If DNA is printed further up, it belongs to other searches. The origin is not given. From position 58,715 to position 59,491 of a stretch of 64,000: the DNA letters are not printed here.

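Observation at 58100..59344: FtsEX-associated coiled-coil M23 peptidase with a circularly permuted catalytic domain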

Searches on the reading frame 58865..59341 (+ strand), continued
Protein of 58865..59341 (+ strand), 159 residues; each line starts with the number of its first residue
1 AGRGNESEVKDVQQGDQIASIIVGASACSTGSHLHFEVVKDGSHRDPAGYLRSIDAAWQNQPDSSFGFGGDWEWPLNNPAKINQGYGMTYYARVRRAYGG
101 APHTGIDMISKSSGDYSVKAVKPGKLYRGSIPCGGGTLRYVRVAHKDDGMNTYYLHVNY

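Call 66: search_protein_families(library=pfam, alignment_id=A2, max_evalue=0.01)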
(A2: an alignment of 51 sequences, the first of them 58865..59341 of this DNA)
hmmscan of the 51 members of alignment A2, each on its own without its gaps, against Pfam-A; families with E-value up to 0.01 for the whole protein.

A. member 1, window:58865-59341:+ (159 aa): 1 family
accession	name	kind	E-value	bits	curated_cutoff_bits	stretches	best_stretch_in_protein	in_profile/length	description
PF01551.29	Peptidase_M23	-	4.4e-10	40.1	28.7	1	10-47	61-96/96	Peptidase family M23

B. families by the number of members that match (of 51 scanned): 59 families (the first 25 are shown)
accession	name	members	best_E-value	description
PF01551.29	Peptidase_M23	50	5.5e-23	Peptidase family M23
PF24568.1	CC_PcsB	20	5e-09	Peptidoglycan hydrolase PcsB, coiled-coil domain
PF08614.16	ATG16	17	9.6e-07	Autophagy protein 16 (ATG16)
PF11932.13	DUF3450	11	5.8e-05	Protein of unknown function (DUF3450)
PF25762.1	HAUS1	5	0.00016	HAUS augmin-like complex subunit 1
PF07889.17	DUF1664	5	0.0019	Protein of unknown function (DUF1664)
PF04977.20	DivIC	4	5.4e-05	Septum formation initiator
PF06103.16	DUF948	3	0.00021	Bacterial protein of unknown function (DUF948)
PF00038.26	Filament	3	0.00055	Intermediate filament protein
PF10473.14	CENP-F_leu_zip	3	0.0018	Leucine-rich repeats of kinetochore protein Cenp-F/LEK1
PF11559.13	ADIP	3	0.0028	Afadin- and alpha -actinin-Binding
PF16454.10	PI3K_P85_iSH2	2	1.3e-05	Phosphatidylinositol 3-kinase regulatory subunit P85 inter-SH2 domain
PF10186.14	ATG14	2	2e-05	Vacuolar sorting 38 and autophagy-related subunit 14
PF07888.16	CALCOCO1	2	6.1e-05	Calcium binding and coiled-coil domain (CALCOCO1) like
PF04102.17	SlyX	2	0.00033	SlyX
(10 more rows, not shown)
